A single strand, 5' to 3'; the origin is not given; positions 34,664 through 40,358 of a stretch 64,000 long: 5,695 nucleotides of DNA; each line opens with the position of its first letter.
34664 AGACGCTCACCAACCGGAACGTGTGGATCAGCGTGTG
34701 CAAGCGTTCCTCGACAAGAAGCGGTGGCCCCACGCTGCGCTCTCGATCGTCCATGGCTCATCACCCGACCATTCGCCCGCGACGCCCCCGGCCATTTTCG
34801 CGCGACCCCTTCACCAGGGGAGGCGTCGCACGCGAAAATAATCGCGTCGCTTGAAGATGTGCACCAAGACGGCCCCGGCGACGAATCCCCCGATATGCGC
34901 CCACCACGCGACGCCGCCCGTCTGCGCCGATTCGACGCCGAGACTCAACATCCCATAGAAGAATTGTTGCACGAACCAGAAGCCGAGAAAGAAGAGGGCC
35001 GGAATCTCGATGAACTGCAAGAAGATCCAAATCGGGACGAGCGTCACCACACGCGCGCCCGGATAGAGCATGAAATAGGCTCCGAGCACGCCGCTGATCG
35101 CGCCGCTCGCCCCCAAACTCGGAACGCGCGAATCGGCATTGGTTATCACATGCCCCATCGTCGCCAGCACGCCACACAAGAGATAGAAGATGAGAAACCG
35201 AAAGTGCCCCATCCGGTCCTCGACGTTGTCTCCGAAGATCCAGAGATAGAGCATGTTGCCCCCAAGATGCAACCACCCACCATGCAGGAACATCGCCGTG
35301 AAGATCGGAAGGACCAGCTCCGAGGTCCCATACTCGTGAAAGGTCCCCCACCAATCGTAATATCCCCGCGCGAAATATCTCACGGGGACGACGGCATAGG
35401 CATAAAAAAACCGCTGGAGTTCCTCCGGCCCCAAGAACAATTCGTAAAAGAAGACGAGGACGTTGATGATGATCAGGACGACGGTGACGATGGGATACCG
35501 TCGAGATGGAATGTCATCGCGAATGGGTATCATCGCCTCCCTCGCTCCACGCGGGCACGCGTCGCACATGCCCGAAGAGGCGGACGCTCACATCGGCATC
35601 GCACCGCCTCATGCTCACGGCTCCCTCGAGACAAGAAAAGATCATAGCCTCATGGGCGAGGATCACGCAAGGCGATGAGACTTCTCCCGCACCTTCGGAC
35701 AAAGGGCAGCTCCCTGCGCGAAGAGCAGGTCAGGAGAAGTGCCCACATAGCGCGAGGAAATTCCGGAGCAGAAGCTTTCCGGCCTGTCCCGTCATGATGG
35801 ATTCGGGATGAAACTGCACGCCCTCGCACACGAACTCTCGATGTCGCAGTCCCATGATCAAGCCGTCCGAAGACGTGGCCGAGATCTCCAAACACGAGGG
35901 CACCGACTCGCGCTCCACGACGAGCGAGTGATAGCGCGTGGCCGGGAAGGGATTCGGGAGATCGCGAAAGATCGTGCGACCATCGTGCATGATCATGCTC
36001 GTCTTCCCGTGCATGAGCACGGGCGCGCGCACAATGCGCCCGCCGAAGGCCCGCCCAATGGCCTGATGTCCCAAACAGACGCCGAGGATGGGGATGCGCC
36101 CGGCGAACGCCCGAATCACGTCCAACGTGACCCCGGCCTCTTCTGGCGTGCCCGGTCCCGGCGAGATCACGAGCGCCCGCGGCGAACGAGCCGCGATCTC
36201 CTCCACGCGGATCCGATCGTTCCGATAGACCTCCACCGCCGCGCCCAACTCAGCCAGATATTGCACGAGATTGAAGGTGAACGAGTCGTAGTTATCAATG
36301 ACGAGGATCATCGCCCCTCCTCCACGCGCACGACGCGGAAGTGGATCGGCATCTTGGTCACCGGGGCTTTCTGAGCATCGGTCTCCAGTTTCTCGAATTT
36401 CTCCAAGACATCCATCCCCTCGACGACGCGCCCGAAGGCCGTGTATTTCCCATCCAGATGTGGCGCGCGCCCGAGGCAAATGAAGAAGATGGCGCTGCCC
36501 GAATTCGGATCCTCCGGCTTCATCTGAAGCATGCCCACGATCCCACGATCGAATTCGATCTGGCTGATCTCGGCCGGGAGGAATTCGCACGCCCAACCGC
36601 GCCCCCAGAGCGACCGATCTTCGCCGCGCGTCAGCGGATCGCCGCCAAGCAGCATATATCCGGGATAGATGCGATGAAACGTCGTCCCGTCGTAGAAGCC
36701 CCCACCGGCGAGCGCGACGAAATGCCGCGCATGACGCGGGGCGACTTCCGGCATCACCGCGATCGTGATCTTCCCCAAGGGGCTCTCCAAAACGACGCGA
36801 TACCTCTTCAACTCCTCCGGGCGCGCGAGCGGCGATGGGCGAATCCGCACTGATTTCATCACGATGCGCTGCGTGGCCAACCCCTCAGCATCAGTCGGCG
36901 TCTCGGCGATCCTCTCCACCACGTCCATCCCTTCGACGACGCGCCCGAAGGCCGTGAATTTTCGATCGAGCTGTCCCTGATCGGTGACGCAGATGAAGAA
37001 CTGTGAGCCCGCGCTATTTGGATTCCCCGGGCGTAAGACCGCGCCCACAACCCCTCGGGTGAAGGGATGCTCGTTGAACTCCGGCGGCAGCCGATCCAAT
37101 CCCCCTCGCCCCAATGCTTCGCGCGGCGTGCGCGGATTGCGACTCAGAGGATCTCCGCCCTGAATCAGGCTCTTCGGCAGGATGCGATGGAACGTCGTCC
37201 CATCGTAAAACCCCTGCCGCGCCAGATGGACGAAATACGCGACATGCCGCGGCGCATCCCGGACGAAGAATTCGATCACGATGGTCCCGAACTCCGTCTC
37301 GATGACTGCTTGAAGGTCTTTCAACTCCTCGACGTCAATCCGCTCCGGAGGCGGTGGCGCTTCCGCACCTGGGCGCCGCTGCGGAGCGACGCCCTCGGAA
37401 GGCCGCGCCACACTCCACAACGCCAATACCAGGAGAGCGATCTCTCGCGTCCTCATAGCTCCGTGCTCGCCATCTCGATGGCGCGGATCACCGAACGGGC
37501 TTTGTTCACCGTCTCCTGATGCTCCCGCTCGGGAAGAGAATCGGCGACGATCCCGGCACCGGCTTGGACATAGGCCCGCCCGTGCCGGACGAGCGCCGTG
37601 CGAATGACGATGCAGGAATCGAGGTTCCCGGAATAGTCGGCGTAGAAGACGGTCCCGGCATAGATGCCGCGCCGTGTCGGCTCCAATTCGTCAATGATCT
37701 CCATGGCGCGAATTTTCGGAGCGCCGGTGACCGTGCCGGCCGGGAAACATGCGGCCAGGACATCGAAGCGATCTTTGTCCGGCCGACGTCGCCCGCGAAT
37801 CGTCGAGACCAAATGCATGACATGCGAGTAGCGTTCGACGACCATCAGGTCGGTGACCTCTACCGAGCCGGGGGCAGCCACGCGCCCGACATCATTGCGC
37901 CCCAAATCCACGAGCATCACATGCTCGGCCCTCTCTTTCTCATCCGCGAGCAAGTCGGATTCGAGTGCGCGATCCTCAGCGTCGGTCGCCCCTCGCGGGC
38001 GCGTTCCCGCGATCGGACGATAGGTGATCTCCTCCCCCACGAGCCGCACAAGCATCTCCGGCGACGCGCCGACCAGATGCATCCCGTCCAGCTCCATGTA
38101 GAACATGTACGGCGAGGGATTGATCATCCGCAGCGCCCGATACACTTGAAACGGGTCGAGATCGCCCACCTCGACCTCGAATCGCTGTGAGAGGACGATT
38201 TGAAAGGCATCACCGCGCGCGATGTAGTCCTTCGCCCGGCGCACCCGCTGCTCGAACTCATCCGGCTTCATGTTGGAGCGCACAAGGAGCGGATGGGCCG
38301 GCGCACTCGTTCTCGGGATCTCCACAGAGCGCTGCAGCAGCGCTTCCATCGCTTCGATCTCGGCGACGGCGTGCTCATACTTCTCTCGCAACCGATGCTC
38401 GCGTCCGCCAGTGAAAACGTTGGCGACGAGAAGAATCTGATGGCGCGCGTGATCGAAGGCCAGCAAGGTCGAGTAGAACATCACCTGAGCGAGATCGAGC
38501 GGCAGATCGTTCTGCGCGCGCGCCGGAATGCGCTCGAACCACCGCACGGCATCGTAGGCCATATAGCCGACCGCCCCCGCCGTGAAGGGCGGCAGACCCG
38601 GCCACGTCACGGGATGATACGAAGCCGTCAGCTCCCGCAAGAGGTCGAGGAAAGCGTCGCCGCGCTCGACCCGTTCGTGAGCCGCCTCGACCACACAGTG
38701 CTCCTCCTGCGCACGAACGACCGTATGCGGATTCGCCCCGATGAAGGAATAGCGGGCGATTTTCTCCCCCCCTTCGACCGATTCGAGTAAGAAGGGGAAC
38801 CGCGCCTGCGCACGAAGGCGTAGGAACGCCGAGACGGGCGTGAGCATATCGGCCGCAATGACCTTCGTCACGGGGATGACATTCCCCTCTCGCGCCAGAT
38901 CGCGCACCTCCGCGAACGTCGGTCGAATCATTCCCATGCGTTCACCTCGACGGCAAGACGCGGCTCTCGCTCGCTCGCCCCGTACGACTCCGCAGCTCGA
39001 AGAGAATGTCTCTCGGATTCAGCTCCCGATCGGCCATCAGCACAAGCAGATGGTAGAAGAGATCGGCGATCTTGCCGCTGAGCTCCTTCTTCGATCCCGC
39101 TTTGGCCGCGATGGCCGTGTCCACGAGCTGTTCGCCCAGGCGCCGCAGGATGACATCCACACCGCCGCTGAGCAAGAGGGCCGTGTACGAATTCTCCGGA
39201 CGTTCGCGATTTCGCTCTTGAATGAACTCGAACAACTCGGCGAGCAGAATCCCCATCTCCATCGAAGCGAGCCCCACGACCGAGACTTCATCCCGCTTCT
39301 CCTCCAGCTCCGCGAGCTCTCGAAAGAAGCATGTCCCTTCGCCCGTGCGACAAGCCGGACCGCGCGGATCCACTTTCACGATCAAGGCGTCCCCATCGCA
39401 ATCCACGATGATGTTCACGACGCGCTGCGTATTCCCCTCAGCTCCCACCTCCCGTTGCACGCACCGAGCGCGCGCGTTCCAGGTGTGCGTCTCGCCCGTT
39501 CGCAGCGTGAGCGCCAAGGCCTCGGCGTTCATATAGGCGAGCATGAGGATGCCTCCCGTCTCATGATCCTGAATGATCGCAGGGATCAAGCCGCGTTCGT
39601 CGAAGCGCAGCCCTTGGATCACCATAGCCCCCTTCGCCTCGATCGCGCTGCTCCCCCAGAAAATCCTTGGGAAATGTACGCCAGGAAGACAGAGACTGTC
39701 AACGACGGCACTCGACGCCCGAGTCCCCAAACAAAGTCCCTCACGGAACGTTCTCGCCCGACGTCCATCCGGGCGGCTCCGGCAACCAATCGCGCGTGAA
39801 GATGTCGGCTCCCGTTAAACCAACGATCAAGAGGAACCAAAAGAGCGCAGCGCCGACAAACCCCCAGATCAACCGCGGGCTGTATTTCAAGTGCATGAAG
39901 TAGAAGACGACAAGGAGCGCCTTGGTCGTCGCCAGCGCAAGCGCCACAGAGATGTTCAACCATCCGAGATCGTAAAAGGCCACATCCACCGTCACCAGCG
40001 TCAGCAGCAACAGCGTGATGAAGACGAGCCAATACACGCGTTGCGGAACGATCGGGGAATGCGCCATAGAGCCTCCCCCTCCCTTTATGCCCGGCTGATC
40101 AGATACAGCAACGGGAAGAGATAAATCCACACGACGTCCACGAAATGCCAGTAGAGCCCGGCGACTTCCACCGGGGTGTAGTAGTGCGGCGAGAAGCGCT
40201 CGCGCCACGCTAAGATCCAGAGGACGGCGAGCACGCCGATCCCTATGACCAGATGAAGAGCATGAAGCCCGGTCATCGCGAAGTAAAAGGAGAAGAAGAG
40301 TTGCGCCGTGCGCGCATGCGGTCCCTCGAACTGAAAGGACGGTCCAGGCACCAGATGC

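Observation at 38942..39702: HisIE homologue degenerate in both active sites, first gene of the trpE operon: candidate pseudoenzyme or regulator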

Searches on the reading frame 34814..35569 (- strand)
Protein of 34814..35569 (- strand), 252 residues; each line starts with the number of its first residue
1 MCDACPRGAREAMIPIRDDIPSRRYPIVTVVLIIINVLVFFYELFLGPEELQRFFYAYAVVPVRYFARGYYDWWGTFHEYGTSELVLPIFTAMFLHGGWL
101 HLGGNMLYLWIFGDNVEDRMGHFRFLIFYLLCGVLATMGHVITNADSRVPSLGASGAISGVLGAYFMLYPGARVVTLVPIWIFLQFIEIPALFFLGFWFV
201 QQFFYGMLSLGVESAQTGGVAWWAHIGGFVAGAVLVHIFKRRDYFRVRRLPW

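Call 33: search_protein_families(library=ncbifam, proteins=[window:34814-35569:-], max_evalue=0.00001)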
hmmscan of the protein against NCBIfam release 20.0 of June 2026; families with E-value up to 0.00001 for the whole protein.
window:34814-35569:- (252 aa): 1 family
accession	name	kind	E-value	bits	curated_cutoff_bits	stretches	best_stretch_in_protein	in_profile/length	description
TIGR03902.1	rhom_GG_sort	equivalog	4.7e-07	29.9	84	1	89-236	19-153/154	rhombosortase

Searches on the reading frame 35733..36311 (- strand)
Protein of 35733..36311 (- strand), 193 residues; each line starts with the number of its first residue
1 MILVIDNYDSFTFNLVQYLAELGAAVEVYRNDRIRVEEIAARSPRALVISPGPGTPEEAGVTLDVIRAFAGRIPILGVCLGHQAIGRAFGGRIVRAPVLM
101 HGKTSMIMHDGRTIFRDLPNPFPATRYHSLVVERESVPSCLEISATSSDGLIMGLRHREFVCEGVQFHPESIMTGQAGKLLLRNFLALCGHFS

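Call 33: search_protein_families(library=ncbifam, proteins=[window:35733-36311:-], max_evalue=0.00001)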
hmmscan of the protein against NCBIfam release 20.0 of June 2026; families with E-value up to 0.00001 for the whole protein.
window:35733-36311:- (193 aa): 20 families
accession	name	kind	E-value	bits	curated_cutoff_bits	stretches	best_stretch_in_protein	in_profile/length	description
NF011201.0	PRK14607.1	equivalog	2.4e-91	307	670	1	1-187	1-187/534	bifunctional anthranilate synthase component II/anthranilate phosphoribosyltransferase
NF005799.0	PRK07649.1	equivalog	6.1e-86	286.9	327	1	1-186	1-185/195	aminodeoxychorismate/anthranilate synthase component II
NF005946.0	PRK08007.1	equivalog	4.8e-80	267.5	332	1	1-186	1-185/187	aminodeoxychorismate synthase component 2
NF005849.0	PRK07765.1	equivalog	8.8e-78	260.5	308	1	2-191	3-194/219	aminodeoxychorismate/anthranilate synthase component II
TIGR00566.1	trpG_papA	subfamily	6.8e-75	251.1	121.05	1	1-187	1-191/192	glutamine amidotransferase of anthranilate synthase or aminodeoxychorismate synthase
NF005271.0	PRK06774.1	equivalog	1.2e-74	249.9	340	1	1-186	1-189/191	aminodeoxychorismate synthase component II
NF006462.0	PRK08857.1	equivalog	3e-74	248.8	345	1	1-187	1-191/193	aminodeoxychorismate/anthranilate synthase component II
NF041322.1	Anth_synII_Halo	equivalog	2.8e-57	193.5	320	1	4-187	1-188/190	anthranilate synthase component II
NF010081.0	PRK13566.1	equivalog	1.9e-50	171.9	645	1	2-189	531-720/729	anthranilate synthase component I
NF007073.0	PRK09522.1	equivalog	1.9e-49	169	738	1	2-182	4-184/531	bifunctional anthranilate synthase glutamate amidotransferase component TrpG/anthranilate phosphoribosyltransferase TrpD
TIGR01815.1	TrpE-clade3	equivalog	1e-44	152.7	739.15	1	2-186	519-705/717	anthranilate synthase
NF005367.0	PRK06895.1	equivalog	2.2e-41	141.8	265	1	2-187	4-187/190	anthranilate synthase component II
TIGR01823.1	PabB-fungal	equivalog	1.9e-34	119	442.55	1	2-189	8-204/742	aminodeoxychorismate synthase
NF004169.0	PRK05637.1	equivalog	1.7e-31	109.4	332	1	2-181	5-198/210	anthranilate synthase component II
NF001975.0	PRK00758.1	equivalog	9.5e-29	100.3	198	1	1-190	3-183/185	GMP synthase subunit A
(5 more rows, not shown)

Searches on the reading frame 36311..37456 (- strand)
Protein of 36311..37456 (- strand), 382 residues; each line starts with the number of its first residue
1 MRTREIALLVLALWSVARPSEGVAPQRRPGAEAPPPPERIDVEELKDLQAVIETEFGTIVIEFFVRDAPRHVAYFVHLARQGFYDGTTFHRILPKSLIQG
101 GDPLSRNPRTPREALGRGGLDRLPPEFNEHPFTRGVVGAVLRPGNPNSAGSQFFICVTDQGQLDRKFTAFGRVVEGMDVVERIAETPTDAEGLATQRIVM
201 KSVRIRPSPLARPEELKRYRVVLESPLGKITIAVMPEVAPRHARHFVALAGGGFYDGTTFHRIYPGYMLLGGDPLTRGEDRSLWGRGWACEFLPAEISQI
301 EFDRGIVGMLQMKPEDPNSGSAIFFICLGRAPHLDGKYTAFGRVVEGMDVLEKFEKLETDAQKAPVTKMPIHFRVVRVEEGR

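Call 33: search_protein_families(library=ncbifam, proteins=[window:36311-37456:-], max_evalue=0.00001)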
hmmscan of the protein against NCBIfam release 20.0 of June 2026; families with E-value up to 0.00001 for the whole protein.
window:36311-37456:- (382 aa): 2 families
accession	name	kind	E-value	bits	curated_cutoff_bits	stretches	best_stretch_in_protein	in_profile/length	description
NF008151.0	PRK10903.1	equivalog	2.5e-35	121.6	308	2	49-205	30-183/190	peptidylprolyl isomerase A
NF008057.0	PRK10791.1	equivalog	2.8e-29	102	297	2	52-194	4-147/164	peptidylprolyl isomerase B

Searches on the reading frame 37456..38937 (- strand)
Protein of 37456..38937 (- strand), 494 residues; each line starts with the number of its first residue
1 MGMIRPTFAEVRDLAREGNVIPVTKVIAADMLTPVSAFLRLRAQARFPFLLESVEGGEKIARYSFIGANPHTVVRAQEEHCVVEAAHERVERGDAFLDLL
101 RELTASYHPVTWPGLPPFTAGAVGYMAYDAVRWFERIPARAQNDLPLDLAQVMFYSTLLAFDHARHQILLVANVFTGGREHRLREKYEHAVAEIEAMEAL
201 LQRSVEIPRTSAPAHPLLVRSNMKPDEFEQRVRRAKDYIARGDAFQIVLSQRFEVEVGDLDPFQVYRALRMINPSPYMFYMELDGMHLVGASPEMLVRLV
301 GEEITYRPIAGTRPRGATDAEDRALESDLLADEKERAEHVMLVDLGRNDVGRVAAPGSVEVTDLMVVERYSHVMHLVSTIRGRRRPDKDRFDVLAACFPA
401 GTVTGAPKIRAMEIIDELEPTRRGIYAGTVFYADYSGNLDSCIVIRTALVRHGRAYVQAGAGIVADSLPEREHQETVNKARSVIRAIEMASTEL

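Call 33: search_protein_families(library=ncbifam, proteins=[window:37456-38937:-], max_evalue=0.00001)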
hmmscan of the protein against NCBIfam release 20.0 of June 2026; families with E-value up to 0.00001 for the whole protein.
window:37456-38937:- (494 aa): 26 families (the best 25 are shown)
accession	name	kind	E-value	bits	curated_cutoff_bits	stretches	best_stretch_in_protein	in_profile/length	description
NF010086.0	PRK13571.1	equivalog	3.8e-169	563.4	693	1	5-492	8-502/510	anthranilate synthase component I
TIGR00564.1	trpE_most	equivalog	8.1e-168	559.1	517.7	1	29-488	1-455/455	anthranilate synthase component I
TIGR01820.1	TrpE-arch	equivalog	7.4e-139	463.9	512.05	1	34-488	1-449/449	anthranilate synthase component I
TIGR01824.1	PabB-clade2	equivalog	3.1e-114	382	408.55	1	120-482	1-354/355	aminodeoxychorismate synthase, component I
NF010087.0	PRK13572.1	equivalog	5.6e-109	364.7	580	1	29-489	6-433/435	anthranilate synthase component I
NF010079.0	PRK13564.1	equivalog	2.8e-107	359.7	471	1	97-491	124-515/521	anthranilate synthase component 1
NF006563.0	PRK09070.1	equivalog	1.4e-106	356.9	514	1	39-489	16-446/447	aminodeoxychorismate synthase component I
NF004610.0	PRK05940.1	equivalog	1.7e-106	356.8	568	1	37-490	23-462/467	anthranilate synthase component I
NF010089.0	PRK13574.1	equivalog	1.6e-97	327.1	527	2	223-487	155-418/421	anthranilate synthase component I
TIGR00565.1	trpE_proteo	equivalog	8.1e-94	315.3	494.65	1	118-491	125-497/498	anthranilate synthase component I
NF012009.0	PRK15465.1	equivalog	2.8e-87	293.1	622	1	47-488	30-452/453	aminodeoxychorismate synthase component 1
NF010082.0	PRK13567.1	equivalog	8.2e-87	291.9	576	1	49-484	25-464/468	anthranilate synthase component I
TIGR00553.1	pabB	equivalog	1.9e-86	290.2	328.4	1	123-482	2-328/329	aminodeoxychorismate synthase component I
NF010081.0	PRK13566.1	equivalog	1.8e-72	244.7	645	1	179-491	202-511/729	anthranilate synthase component I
NF005698.0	PRK07508.1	equivalog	2.6e-71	240.2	452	1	219-485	110-377/383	aminodeoxychorismate synthase component I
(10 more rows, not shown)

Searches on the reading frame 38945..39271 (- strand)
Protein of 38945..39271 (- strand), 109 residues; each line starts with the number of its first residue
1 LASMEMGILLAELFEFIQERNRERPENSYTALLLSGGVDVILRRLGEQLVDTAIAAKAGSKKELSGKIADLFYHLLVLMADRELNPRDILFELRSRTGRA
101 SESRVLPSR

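Call 28: search_solved_structures(query=window:38945-39262:-, max_evalue=0.01, show_alignments=5)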
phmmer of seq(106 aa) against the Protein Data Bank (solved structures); distinct sequences matched with E-value up to 0.01: 7.
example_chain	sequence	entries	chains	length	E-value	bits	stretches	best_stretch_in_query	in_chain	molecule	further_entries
1yvw_A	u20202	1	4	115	1.4e-14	57.5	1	10-98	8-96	Phosphoribosyl-ATP pyrophosphatase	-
6j22_A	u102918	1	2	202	1e-13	54.8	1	5-92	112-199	Histidine biosynthesis bifunctional protein HisIE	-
6j2l_A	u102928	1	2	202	1.4e-13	54.3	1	5-92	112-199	Histidine biosynthesis bifunctional protein HisIE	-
2a7w_A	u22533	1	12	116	2.5e-13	53.5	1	9-97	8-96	Phosphoribosyl-ATP pyrophosphatase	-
3c90_X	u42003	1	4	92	1.1e-06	32.3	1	8-87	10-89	Phosphoribosyl-ATP pyrophosphatase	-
1y6x_A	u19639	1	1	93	1.1e-06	32.3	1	8-87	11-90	Phosphoribosyl-ATP pyrophosphatase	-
1yxb_A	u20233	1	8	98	0.00011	25.8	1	8-89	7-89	Phosphoribosyl-ATP pyrophosphatase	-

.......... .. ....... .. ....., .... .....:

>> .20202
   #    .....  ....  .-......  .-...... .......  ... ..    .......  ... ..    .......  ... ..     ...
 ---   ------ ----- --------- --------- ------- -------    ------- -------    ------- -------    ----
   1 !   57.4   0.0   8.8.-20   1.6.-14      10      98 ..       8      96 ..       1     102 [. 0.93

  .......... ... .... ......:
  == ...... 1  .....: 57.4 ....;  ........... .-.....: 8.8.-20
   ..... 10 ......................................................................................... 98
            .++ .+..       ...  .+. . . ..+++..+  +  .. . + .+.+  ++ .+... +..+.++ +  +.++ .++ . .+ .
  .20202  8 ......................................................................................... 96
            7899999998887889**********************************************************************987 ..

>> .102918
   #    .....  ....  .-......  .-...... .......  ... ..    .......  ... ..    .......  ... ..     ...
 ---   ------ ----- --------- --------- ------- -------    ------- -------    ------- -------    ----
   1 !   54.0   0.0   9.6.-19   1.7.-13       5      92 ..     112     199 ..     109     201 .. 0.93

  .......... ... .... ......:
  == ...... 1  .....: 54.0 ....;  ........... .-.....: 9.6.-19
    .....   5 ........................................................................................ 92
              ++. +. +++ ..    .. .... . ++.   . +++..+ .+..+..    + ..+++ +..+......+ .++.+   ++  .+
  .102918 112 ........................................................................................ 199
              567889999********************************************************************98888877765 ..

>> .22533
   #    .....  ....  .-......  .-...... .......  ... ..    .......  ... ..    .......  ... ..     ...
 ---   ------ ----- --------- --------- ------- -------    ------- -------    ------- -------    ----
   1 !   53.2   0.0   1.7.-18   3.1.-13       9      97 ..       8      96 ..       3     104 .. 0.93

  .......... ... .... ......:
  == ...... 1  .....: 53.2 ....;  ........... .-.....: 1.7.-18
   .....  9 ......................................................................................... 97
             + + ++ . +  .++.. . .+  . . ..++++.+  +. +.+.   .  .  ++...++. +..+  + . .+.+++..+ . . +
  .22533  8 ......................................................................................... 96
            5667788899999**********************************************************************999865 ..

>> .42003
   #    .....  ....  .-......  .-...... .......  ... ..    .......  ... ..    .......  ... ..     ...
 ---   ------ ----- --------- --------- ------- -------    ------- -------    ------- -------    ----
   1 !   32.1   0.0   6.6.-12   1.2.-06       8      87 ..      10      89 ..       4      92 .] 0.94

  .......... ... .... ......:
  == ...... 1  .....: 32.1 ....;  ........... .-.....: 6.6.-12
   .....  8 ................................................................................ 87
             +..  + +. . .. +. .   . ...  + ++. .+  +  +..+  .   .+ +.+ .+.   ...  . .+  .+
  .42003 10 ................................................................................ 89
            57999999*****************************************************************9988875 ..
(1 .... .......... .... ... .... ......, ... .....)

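Call 77: search_protein_representatives(protein=window:38945-39271:-)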
Query: 109 residues. Proteins with E-value up to 0.001 (for the whole library): 2621; up to 1e-10: 294; up to 1e-30: 1. The best 150 are listed.
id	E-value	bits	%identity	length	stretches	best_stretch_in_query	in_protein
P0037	5.6e-31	122.9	63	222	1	2-94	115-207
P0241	2.8e-24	101.4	49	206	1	3-103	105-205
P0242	1.1e-22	96.4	53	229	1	1-100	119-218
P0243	1.3e-20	89.7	48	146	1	2-100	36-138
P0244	2.2e-18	82.5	36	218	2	11-99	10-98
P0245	5.3e-18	81.3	48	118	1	14-103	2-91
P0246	3.3e-17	78.8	41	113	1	9-99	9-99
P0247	9.4e-17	77.3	40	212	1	2-99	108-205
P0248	9.7e-17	77.3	43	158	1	2-101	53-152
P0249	2.7e-16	75.9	45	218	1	2-97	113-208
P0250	2.8e-16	75.8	46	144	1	5-96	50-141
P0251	3.4e-16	75.6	33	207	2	18-83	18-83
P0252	7.4e-16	74.5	44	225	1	2-102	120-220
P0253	9.9e-16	74.0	43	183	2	18-93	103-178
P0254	1.2e-15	73.8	47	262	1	9-96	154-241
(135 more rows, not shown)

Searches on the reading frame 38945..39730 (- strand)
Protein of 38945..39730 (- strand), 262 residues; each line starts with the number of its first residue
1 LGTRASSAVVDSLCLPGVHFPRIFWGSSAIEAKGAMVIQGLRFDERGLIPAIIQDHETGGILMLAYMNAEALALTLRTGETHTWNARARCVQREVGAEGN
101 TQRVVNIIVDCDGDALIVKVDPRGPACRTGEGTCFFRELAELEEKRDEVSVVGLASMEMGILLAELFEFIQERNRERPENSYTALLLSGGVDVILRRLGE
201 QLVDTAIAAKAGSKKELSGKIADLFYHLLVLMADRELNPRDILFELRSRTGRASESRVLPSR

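Call 4: search_protein_families(library=pfam, proteins=[window:38945-39730:-], max_evalue=0.01)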
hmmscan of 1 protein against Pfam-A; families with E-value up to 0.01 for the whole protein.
window:38945-39730:- (262 aa): 2 families
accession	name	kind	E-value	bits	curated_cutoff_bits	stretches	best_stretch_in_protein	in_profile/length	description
PF01502.23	PRA-CH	-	2.7e-19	69.2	27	1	63-136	1-74/74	Phosphoribosyl-AMP cyclohydrolase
PF01503.22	PRA-PH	-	3.7e-14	53.3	21.3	1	164-249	2-85/86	Phosphoribosyl-ATP pyrophosphohydrolase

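Call 5: search_protein_families(library=ncbifam, proteins=[window:38945-39730:-], max_evalue=0.01)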
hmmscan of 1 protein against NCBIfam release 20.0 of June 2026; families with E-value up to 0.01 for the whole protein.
window:38945-39730:- (262 aa): 6 families
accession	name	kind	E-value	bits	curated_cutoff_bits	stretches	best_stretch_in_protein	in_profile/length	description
NF002747.0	PRK02759.1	equivalog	8.4e-57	192.2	187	1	36-250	5-205/208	bifunctional phosphoribosyl-AMP cyclohydrolase/phosphoribosyl-ATP diphosphatase HisIE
NF000768.0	PRK00051.1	equivalog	8.3e-32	109.5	126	1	36-143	11-118/131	phosphoribosyl-AMP cyclohydrolase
TIGR03188.1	histidine_hisI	equivalog_domain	3.8e-21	75.1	42.7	1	163-246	1-84/84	phosphoribosyl-ATP diphosphatase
NF001613.0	PRK00400.1-5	equivalog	1.5e-20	73.1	120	1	162-252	5-95/107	phosphoribosyl-ATP diphosphatase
NF001611.0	PRK00400.1-3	equivalog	6.5e-20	71.3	99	1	162-252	6-96/108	phosphoribosyl-ATP diphosphatase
NF001610.0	PRK00400.1-1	equivalog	7.6e-10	38.8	104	1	164-243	11-90/93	phosphoribosyl-ATP diphosphatase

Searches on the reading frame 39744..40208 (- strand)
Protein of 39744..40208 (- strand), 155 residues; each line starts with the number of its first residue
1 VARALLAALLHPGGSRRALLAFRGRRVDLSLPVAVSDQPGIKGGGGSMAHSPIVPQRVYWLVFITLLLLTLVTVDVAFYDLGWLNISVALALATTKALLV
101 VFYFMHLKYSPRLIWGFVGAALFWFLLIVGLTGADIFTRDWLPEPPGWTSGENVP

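Call 33: search_protein_families(library=ncbifam, proteins=[window:39744-40208:-], max_evalue=0.00001)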
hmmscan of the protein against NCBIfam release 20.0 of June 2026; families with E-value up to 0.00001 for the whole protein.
window:39744-40208:- (155 aa): 1 family
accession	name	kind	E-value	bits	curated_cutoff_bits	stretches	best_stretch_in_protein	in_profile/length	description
TIGR02229.1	caa3_sub_IV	subfamily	3.4e-18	66.2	37.25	1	50-139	1-92/92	caa(3)-type oxidase, subunit IV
